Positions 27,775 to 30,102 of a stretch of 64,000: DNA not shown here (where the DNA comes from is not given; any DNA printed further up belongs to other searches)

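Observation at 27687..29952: Two-gene module: HTH-fused SF2 (ResIII/DEAH-type) helicase plus a small Zn-ribbon protein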

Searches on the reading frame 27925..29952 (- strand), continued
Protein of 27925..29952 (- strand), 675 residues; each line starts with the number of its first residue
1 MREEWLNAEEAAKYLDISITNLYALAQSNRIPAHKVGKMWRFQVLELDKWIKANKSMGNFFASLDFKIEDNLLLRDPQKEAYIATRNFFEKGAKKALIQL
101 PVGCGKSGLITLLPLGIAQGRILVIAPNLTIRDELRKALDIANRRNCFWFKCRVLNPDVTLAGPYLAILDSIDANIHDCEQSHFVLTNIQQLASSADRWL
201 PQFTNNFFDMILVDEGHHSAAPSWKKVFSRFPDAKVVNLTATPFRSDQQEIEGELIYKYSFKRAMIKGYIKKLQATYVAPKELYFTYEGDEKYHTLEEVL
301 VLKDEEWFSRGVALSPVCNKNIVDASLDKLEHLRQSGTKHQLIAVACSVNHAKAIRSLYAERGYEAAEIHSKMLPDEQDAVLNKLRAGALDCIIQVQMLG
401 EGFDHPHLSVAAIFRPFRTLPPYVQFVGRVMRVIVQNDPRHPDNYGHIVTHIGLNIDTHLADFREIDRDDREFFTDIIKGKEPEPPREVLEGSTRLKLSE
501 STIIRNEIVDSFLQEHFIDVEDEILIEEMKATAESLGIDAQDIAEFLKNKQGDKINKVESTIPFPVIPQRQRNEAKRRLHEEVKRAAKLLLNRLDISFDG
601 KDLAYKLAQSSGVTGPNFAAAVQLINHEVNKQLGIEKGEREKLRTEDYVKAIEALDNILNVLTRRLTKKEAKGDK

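Call 54: search_protein_families(library=pfam, alignment_id=A4, max_evalue=0.0001)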
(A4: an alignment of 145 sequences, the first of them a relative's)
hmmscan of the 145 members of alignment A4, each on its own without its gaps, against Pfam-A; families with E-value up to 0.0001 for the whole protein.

A. member 1, L005:1764-2927:+ (388 aa): 3 families
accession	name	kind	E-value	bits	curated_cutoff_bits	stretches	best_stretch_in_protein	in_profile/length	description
PF01170.24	UPF0020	-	1.6e-41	142.7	22.3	1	167-374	1-195/197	RMKL-like, methyltransferase domain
PF22020.1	RlmL_1st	-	1.5e-10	41.3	27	1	9-63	2-55/55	RlmL ferredoxin-like domain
PF02926.22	THUMP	-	3.8e-07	30.9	20.6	1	75-157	5-83/84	THUMP domain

B. families by the number of members that match (of 145 scanned): 102 families (the first 25 are shown)
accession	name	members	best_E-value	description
PF00270.35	DEAD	4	2.3e-27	DEAD/DEAH box helicase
PF00271.37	Helicase_C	4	4.6e-21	Helicase conserved C-terminal domain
PF01555.25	N6_N4_Mtase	3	3.7e-48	DNA methylase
PF00589.27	Phage_integrase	3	6.1e-31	Phage integrase family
PF13304.12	AAA_21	3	7.6e-19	AAA domain, putative AbiEii toxin, Type IV TA system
PF04851.21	ResIII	3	3.3e-13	Type III restriction enzyme, res subunit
PF19614.4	DUF6119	2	3.1e-127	Family of unknown function (DUF6119)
PF01170.24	UPF0020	2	1.6e-41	RMKL-like, methyltransferase domain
PF00005.33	ABC_tran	2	2.1e-28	ABC transporter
PF00239.26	Resolvase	2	7.1e-21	Resolvase, N terminal domain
PF13365.12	Trypsin_2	2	7.7e-16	Trypsin-like peptidase domain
PF07508.19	Recombinase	2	1.4e-13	Recombinase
PF01609.27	DDE_Tnp_1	2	1e-12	Transposase DDE domain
PF13408.12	Zn_ribbon_recom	2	3.8e-12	Recombinase zinc beta ribbon domain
PF13391.12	HNH_2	2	1.2e-11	HNH endonuclease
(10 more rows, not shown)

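Call 56: search_protein_families(library=padloc, alignment_id=A4, max_evalue=0.00001)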
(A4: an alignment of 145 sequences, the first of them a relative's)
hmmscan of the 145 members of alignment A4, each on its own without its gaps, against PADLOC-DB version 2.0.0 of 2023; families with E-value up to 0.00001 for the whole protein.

A. member 1, L005:1764-2927:+ (388 aa): 1 family
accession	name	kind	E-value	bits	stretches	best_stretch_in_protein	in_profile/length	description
PDLC04134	mad2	-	1.7e-11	41.6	1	164-314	261-369/492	mads_2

B. families by the number of members that match (of 145 scanned): 365 families (the first 25 are shown)
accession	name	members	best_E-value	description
PDLC04134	mad2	4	2.3e-17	mads_2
PDLC03387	MTase_II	3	6.1e-48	Type II methyltransferase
PDLC03353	MTase_II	3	3.8e-47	Type II methyltransferase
PDLC03371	MTase_II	3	3.5e-40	Type II methyltransferase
PDLC03351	MTase_II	3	7e-39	Type II methyltransferase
PDLC03350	MTase_II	3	6.4e-35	Type II methyltransferase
PDLC03299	MTase_II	3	3.8e-34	Type II methyltransferase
PDLC03260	MTase_II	3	2.9e-26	Type II methyltransferase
PDLC03252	MTase_II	3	2.4e-25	Type II methyltransferase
PDLC03230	MTase_II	3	3.6e-25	Type II methyltransferase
PDLC03216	MTase_II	3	5.2e-24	Type II methyltransferase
PDLC04135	mad3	3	2.4e-23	mads_3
PDLC03265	MTase_II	3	2.6e-23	Type II methyltransferase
PDLC03714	oMTase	3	1.8e-22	orphan methyltransferase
PDLC03738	oMTase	3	3.6e-22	orphan methyltransferase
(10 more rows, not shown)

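Call 61: fold_search(model_id=the predicted structure, library=pdb)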
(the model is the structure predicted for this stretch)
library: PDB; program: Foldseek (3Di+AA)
matches with E <= 10: 1359; with E <= 0.001: 509
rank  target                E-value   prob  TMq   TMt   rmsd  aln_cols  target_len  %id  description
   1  8h5y_A                2.0e-13  1.00  0.28  0.33  10.0       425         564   20  Crystal structure of RadD- ADP complex (released 2023-10-18)
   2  8h5z_B                9.5e-13  1.00  0.30  0.35   9.6       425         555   19  Crystal structure of RadD/ATP analogue complex (released 2023-10-18)
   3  6jde_A                2.8e-12  1.00  0.28  0.33   9.8       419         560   19  crystal structure of a DNA repair protein (released 2019-06-26)
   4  5tnu_A                3.4e-12  1.00  0.22  0.33  20.5       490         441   17  S. tokodaii XPB II crystal structure at 3.0 Angstrom resolution (released 2017-11-01)
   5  7r7j_B                4.8e-12  1.00  0.29  0.33   9.7       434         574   20  Crystal structure of RadD with ADP (released 2022-04-13)
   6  7r7j_A                1.1e-11  1.00  0.31  0.35   9.1       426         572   19  Crystal structure of RadD with ADP (released 2022-04-13)
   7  6jde_B                1.1e-11  1.00  0.28  0.32  10.5       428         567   20  crystal structure of a DNA repair protein (released 2019-06-26)
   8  8h5y_B                1.3e-11  1.00  0.27  0.31   9.3       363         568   21  Crystal structure of RadD- ADP complex (released 2023-10-18)
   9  6p4o_A                2.5e-11  1.00  0.27  0.36  13.9       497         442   15  Complex of XPB helicase with Bax1 endonuclease from Sulfurisphaera tokodaii at 3.15 Angstroms resolution (released 2020-06-03)
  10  8h5z_A                3.9e-11  1.00  0.29  0.33  10.4       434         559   21  Crystal structure of RadD/ATP analogue complex (released 2023-10-18)
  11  6p4o_E                4.8e-11  1.00  0.27  0.37  14.1       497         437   16  Complex of XPB helicase with Bax1 endonuclease from Sulfurisphaera tokodaii at 3.15 Angstroms resolution (released 2020-06-03)
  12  8ebs_A                5.6e-11  1.00  0.34  0.37   8.6       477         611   15  Initial DNA-lesion (Cy5) binding by XPC and TFIIH (released 2023-04-19)
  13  6p4o_C                8.6e-11  1.00  0.27  0.38  13.8       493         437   16  Complex of XPB helicase with Bax1 endonuclease from Sulfurisphaera tokodaii at 3.15 Angstroms resolution (released 2020-06-03)
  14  2fwr_A                2.4e-10  1.00  0.22  0.34  23.8       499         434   15  Structure of Archaeoglobus Fulgidis XPB (released 2006-04-18)
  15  9pd3_A                3.3e-10  1.00  0.33  0.35  12.8       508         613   14  NER dual incision complex - DuIS (released 2026-02-18)
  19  7clg_B                7.4e-10  1.00  0.29  0.25  19.4       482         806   16  Crystal structure of the ATP-dependent restriction endonuclease SauUSI (released 2021-01-20)
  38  7clg_A                8.7e-09  1.00  0.29  0.24  32.5       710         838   14  Crystal structure of the ATP-dependent restriction endonuclease SauUSI (released 2021-01-20)
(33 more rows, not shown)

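Call 65: find_related_loci(query=A1, collection=viral_contigs, flank=10000)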
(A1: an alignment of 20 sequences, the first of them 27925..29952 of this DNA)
Query A1 (675 aa) in viral_contigs; peptide patterns used: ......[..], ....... (x = any residue, [..] = any of these).
118 stretches matched a pattern; 46 encode a relative of the query (tblastn E <= 1e-3); 46 distinct loci.
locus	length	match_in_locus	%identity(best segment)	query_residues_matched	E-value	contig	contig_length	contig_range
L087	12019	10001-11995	53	3-671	0e+0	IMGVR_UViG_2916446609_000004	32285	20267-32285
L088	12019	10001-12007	53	3-675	0e+0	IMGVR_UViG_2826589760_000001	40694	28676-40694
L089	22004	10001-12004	50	1-673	0e+0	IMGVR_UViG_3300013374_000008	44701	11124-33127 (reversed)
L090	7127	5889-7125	63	45-459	4e-140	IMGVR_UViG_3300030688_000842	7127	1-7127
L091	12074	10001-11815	35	35-656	3e-101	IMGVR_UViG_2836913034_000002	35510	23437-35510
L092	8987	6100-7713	36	57-603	5e-95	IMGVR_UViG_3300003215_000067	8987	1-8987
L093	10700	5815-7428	36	57-603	5e-95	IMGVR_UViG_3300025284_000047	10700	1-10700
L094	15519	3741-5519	35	54-654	1e-94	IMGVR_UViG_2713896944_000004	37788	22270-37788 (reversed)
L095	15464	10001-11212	42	59-457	3e-94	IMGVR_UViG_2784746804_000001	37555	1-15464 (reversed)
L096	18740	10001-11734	34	61-654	9e-93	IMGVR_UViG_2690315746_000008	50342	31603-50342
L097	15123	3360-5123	34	60-654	5e-92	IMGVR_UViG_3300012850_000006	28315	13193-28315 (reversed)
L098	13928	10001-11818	32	49-674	3e-91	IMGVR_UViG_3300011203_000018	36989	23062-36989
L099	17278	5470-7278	33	57-659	7e-91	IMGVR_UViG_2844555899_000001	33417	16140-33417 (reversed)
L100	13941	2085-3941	33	60-672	2e-85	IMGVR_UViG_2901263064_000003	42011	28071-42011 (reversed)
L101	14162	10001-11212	38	56-457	1e-84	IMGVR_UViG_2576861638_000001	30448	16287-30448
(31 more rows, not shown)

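Call 84: get_annotated_region(hit=H17, flank=4000)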
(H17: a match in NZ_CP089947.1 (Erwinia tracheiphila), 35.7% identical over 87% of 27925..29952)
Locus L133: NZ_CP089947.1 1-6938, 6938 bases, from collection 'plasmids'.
description: Erwinia tracheiphila strain MDCuke plasmid pETR005-a, complete sequence
organism: Erwinia tracheiphila (NCBI taxid 65700)
taxonomy: Bacteria; Pseudomonadota; Gammaproteobacteria; Enterobacterales; Erwiniaceae; Erwinia; Erwinia tracheiphila
host: -; source: Cucumis sativus,cell culture,Infected agricultural plant; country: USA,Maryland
typing (MOB-suite, as given by PLSDB): mobilizable; relaxase MOBP
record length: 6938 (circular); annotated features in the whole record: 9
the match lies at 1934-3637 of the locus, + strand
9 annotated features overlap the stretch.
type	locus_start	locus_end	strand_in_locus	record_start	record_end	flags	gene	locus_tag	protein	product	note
CDS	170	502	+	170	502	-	-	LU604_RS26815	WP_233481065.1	type II toxin-antitoxin system RelE/ParE family toxin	-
CDS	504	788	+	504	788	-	nadS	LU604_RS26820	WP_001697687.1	NadS family protein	-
CDS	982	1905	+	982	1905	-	-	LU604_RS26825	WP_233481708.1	replication initiation protein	-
CDS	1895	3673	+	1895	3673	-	-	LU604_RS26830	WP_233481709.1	DEAD/DEAH box helicase family protein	-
CDS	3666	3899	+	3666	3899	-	-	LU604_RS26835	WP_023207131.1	hypothetical protein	-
CDS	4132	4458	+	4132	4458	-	mobC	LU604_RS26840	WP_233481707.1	plasmid mobilization relaxosome protein MobC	-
CDS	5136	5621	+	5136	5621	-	-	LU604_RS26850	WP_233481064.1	MbeB family mobilization protein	-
CDS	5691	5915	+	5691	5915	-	-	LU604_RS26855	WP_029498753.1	MbeD family mobilization/exclusion protein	-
CDS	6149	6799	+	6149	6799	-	-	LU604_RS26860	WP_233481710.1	hypothetical protein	-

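Call 85: get_annotated_region(hit=H30, flank=5000)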
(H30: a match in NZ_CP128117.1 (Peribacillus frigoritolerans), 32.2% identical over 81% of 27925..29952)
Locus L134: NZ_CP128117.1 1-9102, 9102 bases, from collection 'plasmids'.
description: Peribacillus frigoritolerans strain LN4 plasmid unnamed, complete sequence
organism: Peribacillus frigoritolerans (NCBI taxid 450367)
taxonomy: Bacteria; Bacillota; Bacilli; Bacillales; Bacillaceae; Peribacillus; Peribacillus frigoritolerans
host: -; source: bacterial isolate,rhizosphere soil; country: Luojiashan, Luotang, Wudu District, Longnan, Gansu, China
typing (MOB-suite, as given by PLSDB): non-mobilizable
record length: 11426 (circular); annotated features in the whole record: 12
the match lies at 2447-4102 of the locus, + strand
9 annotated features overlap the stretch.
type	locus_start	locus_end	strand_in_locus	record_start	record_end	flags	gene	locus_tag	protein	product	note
CDS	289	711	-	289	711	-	-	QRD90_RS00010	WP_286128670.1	cytidine deaminase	-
CDS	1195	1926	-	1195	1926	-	-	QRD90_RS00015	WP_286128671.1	hypothetical protein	-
CDS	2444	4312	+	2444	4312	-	-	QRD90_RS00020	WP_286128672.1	DEAD/DEAH box helicase family protein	-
CDS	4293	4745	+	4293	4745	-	-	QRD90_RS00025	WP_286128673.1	hypothetical protein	-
CDS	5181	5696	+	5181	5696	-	-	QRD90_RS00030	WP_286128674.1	helix-turn-helix domain-containing protein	-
CDS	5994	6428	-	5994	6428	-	-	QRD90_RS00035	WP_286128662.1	hypothetical protein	-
CDS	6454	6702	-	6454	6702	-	-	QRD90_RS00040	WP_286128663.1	hypothetical protein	-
CDS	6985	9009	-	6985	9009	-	-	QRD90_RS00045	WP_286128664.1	pLS20_p028 family conjugation system transmembrane protein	-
CDS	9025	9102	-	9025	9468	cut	-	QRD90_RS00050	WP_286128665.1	hypothetical protein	-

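Call 86: get_annotated_region(hit=H29, flank=6000)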
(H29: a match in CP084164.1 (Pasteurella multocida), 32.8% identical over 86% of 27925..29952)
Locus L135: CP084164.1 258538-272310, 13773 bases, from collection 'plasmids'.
description: Pasteurella multocida strain s4 plasmid unnamed, complete sequence
organism: Pasteurella multocida (NCBI taxid 747)
taxonomy: Bacteria; Pseudomonadota; Gammaproteobacteria; Pasteurellales; Pasteurellaceae; Pasteurella; Pasteurella multocida
host: -; source: rabbit,mixed culture; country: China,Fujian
typing (MOB-suite, as given by PLSDB): non-mobilizable
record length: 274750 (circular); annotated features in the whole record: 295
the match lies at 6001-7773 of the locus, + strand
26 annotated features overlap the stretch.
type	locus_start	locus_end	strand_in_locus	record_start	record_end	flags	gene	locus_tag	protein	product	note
CDS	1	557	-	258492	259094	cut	-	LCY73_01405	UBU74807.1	recombination protein NinG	-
CDS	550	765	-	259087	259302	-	-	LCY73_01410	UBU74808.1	hypothetical protein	-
CDS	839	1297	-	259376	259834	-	-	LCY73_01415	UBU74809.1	recombination protein NinB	-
CDS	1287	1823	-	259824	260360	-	-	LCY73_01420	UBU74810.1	phage N-6-adenine-methyltransferase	-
CDS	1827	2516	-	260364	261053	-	-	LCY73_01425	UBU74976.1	replication protein P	-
CDS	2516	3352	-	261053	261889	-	-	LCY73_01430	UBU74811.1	helix-turn-helix domain-containing protein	-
CDS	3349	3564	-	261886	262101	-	-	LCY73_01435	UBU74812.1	hypothetical protein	-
CDS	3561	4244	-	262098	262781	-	-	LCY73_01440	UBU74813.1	phage antirepressor KilAC domain-containing protein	-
CDS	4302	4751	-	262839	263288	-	-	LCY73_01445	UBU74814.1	hypothetical protein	-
CDS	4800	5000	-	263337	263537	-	-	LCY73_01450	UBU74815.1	helix-turn-helix domain-containing protein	-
CDS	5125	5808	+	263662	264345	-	-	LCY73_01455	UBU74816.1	helix-turn-helix transcriptional regulator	-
CDS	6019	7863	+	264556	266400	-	-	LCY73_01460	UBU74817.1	DEAD/DEAH box helicase family protein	-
CDS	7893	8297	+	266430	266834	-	-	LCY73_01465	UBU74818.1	hypothetical protein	-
CDS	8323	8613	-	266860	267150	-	-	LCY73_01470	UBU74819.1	putative addiction module antidote protein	-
CDS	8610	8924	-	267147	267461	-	-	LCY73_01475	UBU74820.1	type II toxin-antitoxin system RelE/ParE family toxin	-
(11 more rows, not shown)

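Call 87: search_protein_families(library=pfam, proteins=[L135:5125-5808:+, L135:7893-8297:+, L134:4293-4745:+, L135:6019-7863:+, L134:2444-4312:+, L091:7804-8856:+, L091:9357-9716:+], max_evalue=0.01)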
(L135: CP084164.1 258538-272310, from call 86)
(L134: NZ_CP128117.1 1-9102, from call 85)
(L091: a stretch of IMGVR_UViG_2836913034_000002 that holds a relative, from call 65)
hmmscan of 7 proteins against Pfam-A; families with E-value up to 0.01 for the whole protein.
L135:5125-5808:+ (227 aa): 5 families
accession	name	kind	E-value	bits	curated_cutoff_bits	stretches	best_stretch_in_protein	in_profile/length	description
PF00717.28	Peptidase_S24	-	7.8e-18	64.7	23.3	1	123-221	23-114/116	Peptidase S24-like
PF12844.13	HTH_19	-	4.1e-05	23.8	30.2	1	5-66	1-64/64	Helix-turn-helix domain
PF01381.28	HTH_3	-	0.00011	22.6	23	1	9-60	2-55/55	Helix-turn-helix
PF13443.12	HTH_26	-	0.00017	22.2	22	1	11-57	5-54/63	Cro/C1-type HTH DNA-binding domain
PF07022.19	Phage_CI_repr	-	0.0015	19.2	22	1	11-67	9-64/65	Bacteriophage CI repressor helix-turn-helix domain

L135:7893-8297:+ (134 aa): 1 family
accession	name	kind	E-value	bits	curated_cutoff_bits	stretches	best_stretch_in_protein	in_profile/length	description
PF15283.12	DUF4595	-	0.01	16.3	34.2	0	29-83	53-101/202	Domain of unknown function (DUF4595) with porin-like fold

L134:4293-4745:+ (150 aa): 1 family
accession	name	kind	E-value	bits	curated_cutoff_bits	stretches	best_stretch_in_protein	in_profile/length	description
PF09372.15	PRANC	-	0.0051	17.6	25.8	1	61-144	10-91/97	PRANC domain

L135:6019-7863:+ (614 aa): 5 families
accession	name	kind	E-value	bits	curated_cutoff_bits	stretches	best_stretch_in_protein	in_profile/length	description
PF04851.21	ResIII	-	1.5e-24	87.2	22.5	1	16-185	3-164/164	Type III restriction enzyme, res subunit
PF00271.37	Helicase_C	-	3.4e-12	47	23.5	1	273-376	5-109/110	Helicase conserved C-terminal domain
PF18766.7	SWI2_SNF2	-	7.5e-06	26.2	26.7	1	117-189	88-161/221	SWI2/SNF2 ATPase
PF00270.35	DEAD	-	2.5e-05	24.5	26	1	39-170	16-140/167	DEAD/DEAH box helicase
PF00176.29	SNF2-rel_dom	-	0.009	15.6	24.9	0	119-191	102-171/290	SNF2-related domain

L134:2444-4312:+ (622 aa): 5 families
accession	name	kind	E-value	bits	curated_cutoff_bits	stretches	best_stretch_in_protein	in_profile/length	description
PF04851.21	ResIII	-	2.5e-20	73.5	22.5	1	15-185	3-164/164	Type III restriction enzyme, res subunit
PF00271.37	Helicase_C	-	1.5e-10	41.8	23.5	1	274-374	8-109/110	Helicase conserved C-terminal domain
PF00270.35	DEAD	-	1.4e-07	31.8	26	1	31-170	8-140/167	DEAD/DEAH box helicase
PF18766.7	SWI2_SNF2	-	1.1e-05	25.6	26.7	1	112-203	83-178/221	SWI2/SNF2 ATPase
PF13401.12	AAA_22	-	0.0004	21.1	27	0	106-174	64-113/130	AAA domain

L091:7804-8856:+ (350 aa): 2 families
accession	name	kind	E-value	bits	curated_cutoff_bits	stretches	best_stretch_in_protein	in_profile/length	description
PF24624.1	Int_N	-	1.6e-31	109.4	27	1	56-161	1-99/100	Phage integrase, N-terminal domain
PF00589.27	Phage_integrase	-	5.1e-18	65.9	27.1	1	170-321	2-170/172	Phage integrase family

L091:9357-9716:+ (119 aa): 1 family
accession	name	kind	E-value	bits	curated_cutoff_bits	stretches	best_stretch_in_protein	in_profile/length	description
PF05973.20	Gp49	-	1.1e-17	64.3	23.9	1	14-108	2-88/90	Phage derived protein Gp49-like (DUF891)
